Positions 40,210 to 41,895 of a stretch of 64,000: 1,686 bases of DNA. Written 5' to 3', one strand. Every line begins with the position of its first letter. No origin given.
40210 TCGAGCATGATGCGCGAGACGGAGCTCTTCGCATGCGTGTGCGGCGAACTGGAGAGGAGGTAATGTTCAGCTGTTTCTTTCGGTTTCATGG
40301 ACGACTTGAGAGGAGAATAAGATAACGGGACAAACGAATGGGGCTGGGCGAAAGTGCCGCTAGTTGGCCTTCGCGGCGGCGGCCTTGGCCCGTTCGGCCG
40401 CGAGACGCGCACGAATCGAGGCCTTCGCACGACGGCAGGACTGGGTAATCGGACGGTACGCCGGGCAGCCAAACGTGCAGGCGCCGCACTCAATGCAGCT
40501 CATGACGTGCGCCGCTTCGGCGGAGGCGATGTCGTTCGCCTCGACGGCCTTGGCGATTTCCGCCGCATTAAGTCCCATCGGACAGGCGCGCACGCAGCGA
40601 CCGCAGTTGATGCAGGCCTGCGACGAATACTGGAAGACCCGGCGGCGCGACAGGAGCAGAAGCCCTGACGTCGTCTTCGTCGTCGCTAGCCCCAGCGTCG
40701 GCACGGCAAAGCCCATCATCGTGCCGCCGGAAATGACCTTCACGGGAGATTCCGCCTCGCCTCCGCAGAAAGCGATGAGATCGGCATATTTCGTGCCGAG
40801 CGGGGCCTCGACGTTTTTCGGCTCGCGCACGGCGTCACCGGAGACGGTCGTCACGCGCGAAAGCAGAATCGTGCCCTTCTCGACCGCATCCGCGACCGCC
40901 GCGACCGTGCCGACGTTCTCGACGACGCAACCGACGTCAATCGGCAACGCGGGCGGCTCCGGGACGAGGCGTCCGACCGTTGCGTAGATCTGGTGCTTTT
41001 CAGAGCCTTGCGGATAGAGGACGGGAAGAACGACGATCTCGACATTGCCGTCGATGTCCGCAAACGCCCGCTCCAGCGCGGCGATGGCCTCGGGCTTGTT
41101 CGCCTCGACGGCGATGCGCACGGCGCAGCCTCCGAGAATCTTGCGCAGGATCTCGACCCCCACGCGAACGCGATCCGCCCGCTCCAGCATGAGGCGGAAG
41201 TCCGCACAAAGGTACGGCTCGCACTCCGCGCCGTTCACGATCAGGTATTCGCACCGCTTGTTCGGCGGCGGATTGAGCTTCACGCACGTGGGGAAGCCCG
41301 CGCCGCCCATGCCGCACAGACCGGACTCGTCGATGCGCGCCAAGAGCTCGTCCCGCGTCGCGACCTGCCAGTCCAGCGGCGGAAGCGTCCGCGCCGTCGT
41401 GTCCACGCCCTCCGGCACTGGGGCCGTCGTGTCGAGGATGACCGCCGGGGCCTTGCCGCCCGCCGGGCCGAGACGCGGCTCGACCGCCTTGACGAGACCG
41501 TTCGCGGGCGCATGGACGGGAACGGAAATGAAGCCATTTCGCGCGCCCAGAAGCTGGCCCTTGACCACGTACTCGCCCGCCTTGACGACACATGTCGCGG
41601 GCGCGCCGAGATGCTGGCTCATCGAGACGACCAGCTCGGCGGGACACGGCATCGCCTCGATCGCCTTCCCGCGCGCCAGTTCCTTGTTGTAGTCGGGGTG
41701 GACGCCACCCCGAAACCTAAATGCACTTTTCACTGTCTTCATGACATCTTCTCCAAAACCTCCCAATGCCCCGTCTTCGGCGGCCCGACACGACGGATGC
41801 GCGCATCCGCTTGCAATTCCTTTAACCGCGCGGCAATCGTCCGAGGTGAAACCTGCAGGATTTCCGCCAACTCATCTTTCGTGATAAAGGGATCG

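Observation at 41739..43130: Single-chain HipA-kinase/HTH gene spliced between rnfB and rnfC with overlapping stop/start codons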

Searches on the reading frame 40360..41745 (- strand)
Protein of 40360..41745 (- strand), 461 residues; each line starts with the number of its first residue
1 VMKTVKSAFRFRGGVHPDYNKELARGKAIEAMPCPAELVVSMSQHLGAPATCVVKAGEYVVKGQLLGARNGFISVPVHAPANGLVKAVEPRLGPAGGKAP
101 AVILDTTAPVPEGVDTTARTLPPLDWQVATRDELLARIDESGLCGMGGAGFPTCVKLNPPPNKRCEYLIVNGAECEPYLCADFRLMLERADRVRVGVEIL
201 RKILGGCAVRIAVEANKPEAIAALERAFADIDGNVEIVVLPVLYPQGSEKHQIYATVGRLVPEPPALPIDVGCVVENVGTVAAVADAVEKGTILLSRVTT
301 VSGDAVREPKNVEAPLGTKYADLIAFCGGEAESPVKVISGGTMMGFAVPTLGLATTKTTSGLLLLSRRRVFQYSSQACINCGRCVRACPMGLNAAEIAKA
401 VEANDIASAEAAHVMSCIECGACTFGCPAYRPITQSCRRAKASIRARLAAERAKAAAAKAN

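Call 4: search_protein_families(library=pfam, proteins=[window:40360-41745:-], max_evalue=0.01)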
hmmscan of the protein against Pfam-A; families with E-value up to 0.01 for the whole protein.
window:40360-41745:- (461 aa): 17 families
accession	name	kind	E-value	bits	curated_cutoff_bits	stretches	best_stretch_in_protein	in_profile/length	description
PF01512.22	Complex1_51K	-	9.2e-45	152.6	31.2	1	138-285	1-149/150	Nuo51 FMN-binding domain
PF13375.12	RnfC_N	-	1.3e-30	105.9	25.6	1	10-106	2-98/101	RnfC Barrel sandwich hybrid domain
PF10531.15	SLBB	-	1.1e-11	44.8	27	1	298-347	1-55/55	SLBB domain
PF13187.11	Fer4_9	-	3.6e-08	33.7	27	1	377-429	1-49/52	4Fe-4S dicluster domain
PF12837.12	Fer4_6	-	3.9e-08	33.3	25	1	370-391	1-22/24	4Fe-4S binding domain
PF13237.11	Fer4_10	-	4e-08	33.5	25.5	1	374-428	5-53/53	4Fe-4S dicluster domain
PF12797.12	Fer4_2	-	1.5e-07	31.3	24.5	1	374-389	6-21/22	4Fe-4S binding domain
PF13183.11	Fer4_8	-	3.1e-07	31.3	27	2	375-429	2-66/68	4Fe-4S dicluster domain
PF12838.12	Fer4_7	-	4.2e-07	30.8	27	1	378-429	2-50/52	4Fe-4S dicluster domain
PF13534.11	Fer4_17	-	1.9e-06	28.8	22.2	1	377-429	1-58/61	4Fe-4S dicluster domain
PF00037.32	Fer4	-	3.2e-06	27.2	21.1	1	376-391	6-21/24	4Fe-4S binding domain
PF12800.12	Fer4_4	-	2.2e-05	24.8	24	1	377-391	3-17/17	4Fe-4S binding domain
PF13484.11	Fer4_16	-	0.0003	22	30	1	378-409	2-32/66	4Fe-4S double cluster binding domain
PF12798.12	Fer4_3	-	0.00033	21.7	27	1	378-391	1-14/15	4Fe-4S binding domain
PF14697.11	Fer4_21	-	0.00037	21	35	1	375-429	5-53/59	4Fe-4S dicluster domain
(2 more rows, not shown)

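Call 5: search_protein_families(library=ncbifam, proteins=[window:40360-41745:-], max_evalue=0.01)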
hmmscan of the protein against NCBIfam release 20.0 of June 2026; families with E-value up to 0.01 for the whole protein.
window:40360-41745:- (461 aa): 36 families (the best 25 are shown)
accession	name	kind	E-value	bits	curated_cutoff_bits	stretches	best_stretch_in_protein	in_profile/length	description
TIGR01945.1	rnfC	subfamily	6e-141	469.9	245.95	1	9-447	2-434/435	RnfABCDGE type electron transport complex subunit C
NF003454.1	PRK05035.1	equivalog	6.8e-126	421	345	1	8-460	3-450/556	electron transport complex subunit RsxC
NF041837.1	rnfC_Methano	equivalog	4.6e-50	170.7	650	2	230-446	214-428/438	Rnf electron transport complex subunit RnfC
TIGR04481.1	PR_assoc_PrdC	equivalog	1.8e-45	155.5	490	2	129-365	71-305/425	proline reductase-associated electron transfer protein PrdC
TIGR01959.1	nuoF_fam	equivalog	1.5e-13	49.9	558.65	1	130-230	34-136/410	NADH-quinone oxidoreductase subunit NuoF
NF003761.0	PRK05352.1-4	equivalog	2.9e-13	49.3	450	2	35-347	29-311/449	Na(+)-translocating NADH-quinone reductase subunit A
NF010120.0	PRK13596.1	equivalog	1.2e-09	37.2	389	1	130-196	39-108/433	NADH-quinone oxidoreductase subunit NuoF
NF040864.1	HgcB_ferredoxin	equivalog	1.2e-07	31.5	99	1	371-451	9-81/93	mercury methylation ferredoxin HgcB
NF003759.0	PRK05352.1-2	equivalog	3.2e-07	29.4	505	1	280-347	244-309/447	Na(+)-translocating NADH-quinone reductase subunit A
NF043039.1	HgcAB_like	equivalog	2.1e-06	27.6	285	1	364-429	288-346/350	HgcAB-like fusion protein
TIGR00314.1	cdhA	equivalog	9e-06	23.7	781.3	1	374-442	397-464/784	CO dehydrogenase/acetyl-CoA synthase complex subunit alpha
TIGR00403.1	ndhI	equivalog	1.1e-05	25.1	302.35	1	372-429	58-116/183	NAD(P)H-quinone oxidoreductase subunit I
NF008436.0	PRK11278.1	equivalog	1.4e-05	24.2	749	1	130-228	47-148/448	NADH-quinone oxidoreductase subunit NuoF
TIGR02512.1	FeFe_hydrog_A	subfamily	2.7e-05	23.2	405.95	1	374-429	5-64/375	[FeFe] hydrogenase, group A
TIGR01936.1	nqrA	equivalog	5.2e-05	22.3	321.05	1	38-345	29-305/446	NADH:ubiquinone reductase (Na(+)-transporting) subunit A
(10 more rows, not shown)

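Call 14: find_related_loci(query=window:40360-41745:-, collection=genome_contigs, flank=7000)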
Query window:40360-41745:- (461 aa) in genome_contigs; peptide patterns used: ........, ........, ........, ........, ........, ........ (x = any residue, [..] = any of these).
600 stretches matched a pattern (row limit reached: there are more); 598 encode a relative of the query (tblastn E <= 1e-3); the best 80 are kept; 80 distinct loci.
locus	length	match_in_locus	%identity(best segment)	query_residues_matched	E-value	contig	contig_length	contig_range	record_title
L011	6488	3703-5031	80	2-448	0e+0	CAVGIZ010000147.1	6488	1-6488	Anaerovoracaceae bacterium isolate H07613-L1_cleanbin_000024 genome assembly, contig: Spades_H07613-L1_contig_4454, whol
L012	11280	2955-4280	71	1-448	0e+0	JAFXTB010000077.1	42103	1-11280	MAG: Kiritimatiellae bacterium isolate RGIG6720 Sheep_Rumen-2__c533750, whole genome shotgun sequence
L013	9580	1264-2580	75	2-445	0e+0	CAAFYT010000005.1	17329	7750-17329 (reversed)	MAG TPA_asm: Kiritimatiellae bacterium, isolate HGM23416, WGS project CAAFYT010000000 data, contig: SRS475941_2_k119_207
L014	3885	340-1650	62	2-444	3e-174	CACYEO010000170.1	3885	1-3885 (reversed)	uncultured bacterium isolate RUG11875 genome assembly, contig: RUG11875_asm_170, whole genome shotgun sequence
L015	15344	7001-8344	51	2-454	7e-139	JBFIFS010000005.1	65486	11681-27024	MAG: Kiritimatiellia bacterium isolate Mix_sand11.2021.09.G.36 k141_1471174_length_65486_cov_54.4161, whole genome shotg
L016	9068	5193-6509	50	1-444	1e-132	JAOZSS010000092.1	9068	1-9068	MAG: Kiritimatiellia bacterium isolate GMC6.metabat2.87 GMC6_9541_length_9068_cov_7.447576, whole genome shotgun sequenc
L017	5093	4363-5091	72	2-247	7e-117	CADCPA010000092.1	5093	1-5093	uncultured bacterium isolate RUG14841 genome assembly, contig: RUG14841_asm_92, whole genome shotgun sequence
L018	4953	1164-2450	47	11-447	7e-117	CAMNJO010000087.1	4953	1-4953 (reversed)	MAG: Selenomonas ruminantium isolate SRR1267595_bin.75_metaWRAP_v1.3_MAG genome assembly, contig: NODE.36551_length_4953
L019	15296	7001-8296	44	9-447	1e-113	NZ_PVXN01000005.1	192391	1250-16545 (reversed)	Clostridium thermopalmarium DSM 5974 CPAL_contig000005, whole genome shotgun sequence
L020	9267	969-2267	45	1-442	1e-113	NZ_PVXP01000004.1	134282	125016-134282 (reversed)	Clostridium luticellarii strain DSM 29923 CLLU_contig000004, whole genome shotgun sequence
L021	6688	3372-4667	48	10-448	7e-113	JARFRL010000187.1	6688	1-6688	MAG: Pontiella desulfatans isolate MAG_Ve_Sed_49 k141_4760188, whole genome shotgun sequence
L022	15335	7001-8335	44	1-450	2e-112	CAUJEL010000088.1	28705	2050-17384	MAG: candidate division KSB1 bacterium isolate KLAP87 genome assembly, contig: KLAP87_266532, whole genome shotgun seque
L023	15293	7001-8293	44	11-447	5e-112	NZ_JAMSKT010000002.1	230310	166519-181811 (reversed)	Clostridium caldaquaticum strain SYSU GA19001 NODE_2_length_230310_cov_3.651120, whole genome shotgun sequence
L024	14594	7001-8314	44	10-459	5e-111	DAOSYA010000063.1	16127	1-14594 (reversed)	MAG TPA_asm: bacterium isolate AMR_MDS_2097 NODE_2268_length_16127_cov_7.671105, whole genome shotgun sequence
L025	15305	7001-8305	44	5-445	4e-111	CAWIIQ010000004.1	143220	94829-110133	MAG: Candidatus Krumholzibacteria bacterium isolate MFD03804.bin.1.34 genome assembly, contig: contig_57912, whole genom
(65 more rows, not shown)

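Call 75: find_homologous_proteins(query=L011:2334-3713:+, max_evalue=1e-20)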
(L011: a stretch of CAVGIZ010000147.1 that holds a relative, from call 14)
Query L011:2334-3713:+ (460 aa): 3582 proteins with E <= 1e-20 among 8000 candidates; the best 120 are listed.
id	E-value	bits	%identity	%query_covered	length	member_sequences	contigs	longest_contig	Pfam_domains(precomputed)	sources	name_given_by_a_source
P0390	0.0e+0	1027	97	100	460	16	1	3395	-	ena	-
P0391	6.1e-224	762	73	97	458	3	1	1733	PF13412.13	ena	-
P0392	1.2e-213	728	70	97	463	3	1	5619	PF13412.13,PF08279.19,PF13545.13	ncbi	-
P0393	7.8e-207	706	68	97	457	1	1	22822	PF13412.13,PF08279.19,PF13404.13,PF12802.14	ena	-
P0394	2.0e-206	705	69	97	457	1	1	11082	PF13412.13,PF08279.19,PF13404.13,PF12802.14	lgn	-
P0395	4.1e-206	703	68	97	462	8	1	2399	PF13412.13,PF08279.19,PF12802.14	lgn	-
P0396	9.7e-206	702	67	97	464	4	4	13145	PF08279.19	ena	-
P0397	5.7e-205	700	69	97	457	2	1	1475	PF13412.13,PF08279.19,PF13404.13,PF12802.14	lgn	-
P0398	4.5e-203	693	68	97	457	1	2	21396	PF13412.13,PF08279.19,PF13404.13,PF12802.14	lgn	-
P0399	6.7e-203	693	66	97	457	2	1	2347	PF08279.19,PF07804.19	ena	-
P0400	4.1e-202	690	68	97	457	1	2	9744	PF13412.13,PF08279.19,PF13404.13,PF12802.14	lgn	-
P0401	4.2e-202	690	67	97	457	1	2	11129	PF13412.13,PF08279.19,PF13404.13,PF12802.14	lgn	-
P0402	1.1e-201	689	66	97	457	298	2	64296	PF08279.19,PF07804.19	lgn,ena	-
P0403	1.1e-200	686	66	97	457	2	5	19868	PF13412.13,PF08279.19,PF13404.13,PF12802.14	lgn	-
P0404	3.2e-198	677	65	97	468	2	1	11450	-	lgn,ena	-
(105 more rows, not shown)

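Call 76: find_encoding_contigs(protein=P0393, flank=5000, max_places=2)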
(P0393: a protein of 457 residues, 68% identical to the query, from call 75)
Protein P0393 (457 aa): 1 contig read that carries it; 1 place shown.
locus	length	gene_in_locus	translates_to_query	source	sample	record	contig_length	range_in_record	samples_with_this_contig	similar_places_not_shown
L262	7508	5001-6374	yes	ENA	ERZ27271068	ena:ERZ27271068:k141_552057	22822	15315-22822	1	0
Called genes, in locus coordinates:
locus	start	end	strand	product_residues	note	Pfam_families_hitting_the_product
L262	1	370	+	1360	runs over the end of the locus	-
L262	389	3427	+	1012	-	-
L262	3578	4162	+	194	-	PF02508:Rnf-Nqr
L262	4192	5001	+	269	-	PF04060:FeS, PF13187:Fer4_9 (weak), PF13237:Fer4_10 (weak), PF14697:Fer4_21, PF25160:LdpA_Fe-S-bd, PF00037:Fer4 (weak), PF12837:Fer4_6 (weak), PF12838:Fer4_7 (weak)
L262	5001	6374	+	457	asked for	PF13404:HTH_AsnC-type (faint), PF08279:HTH_11 (weak), PF12802:MarR_2 (weak), PF13412:HTH_24 (weak)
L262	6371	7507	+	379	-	?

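Call 77: find_encoding_contigs(protein=P0402, flank=5000, max_places=3)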
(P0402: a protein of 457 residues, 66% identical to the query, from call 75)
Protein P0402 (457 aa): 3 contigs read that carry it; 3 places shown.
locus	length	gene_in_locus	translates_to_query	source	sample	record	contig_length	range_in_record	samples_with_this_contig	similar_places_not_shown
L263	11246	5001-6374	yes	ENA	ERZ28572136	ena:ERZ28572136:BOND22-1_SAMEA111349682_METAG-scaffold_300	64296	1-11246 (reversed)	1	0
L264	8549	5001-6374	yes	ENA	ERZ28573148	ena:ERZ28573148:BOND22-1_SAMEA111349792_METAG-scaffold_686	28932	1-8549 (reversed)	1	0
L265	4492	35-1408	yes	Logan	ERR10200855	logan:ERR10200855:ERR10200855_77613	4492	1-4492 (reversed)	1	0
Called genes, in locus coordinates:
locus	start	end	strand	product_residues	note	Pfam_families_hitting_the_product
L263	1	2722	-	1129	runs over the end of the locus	PF12708:Pect-lyase_RHGA_epim (weak), PF00295:Glyco_hydro_28, PF19773:DUF6259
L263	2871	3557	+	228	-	PF02508:Rnf-Nqr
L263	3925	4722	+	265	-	PF04060:FeS, PF13187:Fer4_9 (weak), PF13237:Fer4_10 (weak), PF14697:Fer4_21 (weak), PF25160:LdpA_Fe-S-bd (weak), PF00037:Fer4 (weak), PF12837:Fer4_6 (weak)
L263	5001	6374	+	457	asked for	PF07804:HipA_C (faint), PF08279:HTH_11 (weak)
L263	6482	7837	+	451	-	PF13375:RnfC_N, PF01512:Complex1_51K, PF12797:Fer4_2 (faint), PF10531:SLBB, PF13183:Fer4_8 (faint), PF12837:Fer4_6 (weak), PF13187:Fer4_9 (weak), PF13237:Fer4_10 (weak)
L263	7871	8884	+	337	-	PF03116:NQR2_RnfD_RnfE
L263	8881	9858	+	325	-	PF04205:FMN_bind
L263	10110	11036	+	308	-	PF03279:Lip_A_acyltrans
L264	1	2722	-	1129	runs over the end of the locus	PF12708:Pect-lyase_RHGA_epim (weak), PF00295:Glyco_hydro_28, PF19773:DUF6259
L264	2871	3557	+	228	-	PF02508:Rnf-Nqr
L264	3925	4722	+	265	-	PF04060:FeS, PF13187:Fer4_9 (weak), PF13237:Fer4_10 (weak), PF14697:Fer4_21 (weak), PF25160:LdpA_Fe-S-bd (weak), PF00037:Fer4 (weak), PF12837:Fer4_6 (weak)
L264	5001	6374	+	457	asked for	PF07804:HipA_C (faint), PF08279:HTH_11 (weak)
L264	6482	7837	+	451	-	PF13375:RnfC_N, PF01512:Complex1_51K, PF12797:Fer4_2 (faint), PF10531:SLBB, PF13183:Fer4_8 (faint), PF12837:Fer4_6 (weak), PF13187:Fer4_9 (weak), PF13237:Fer4_10 (weak)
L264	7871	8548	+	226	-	?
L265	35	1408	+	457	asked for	PF07804:HipA_C (faint), PF08279:HTH_11 (weak)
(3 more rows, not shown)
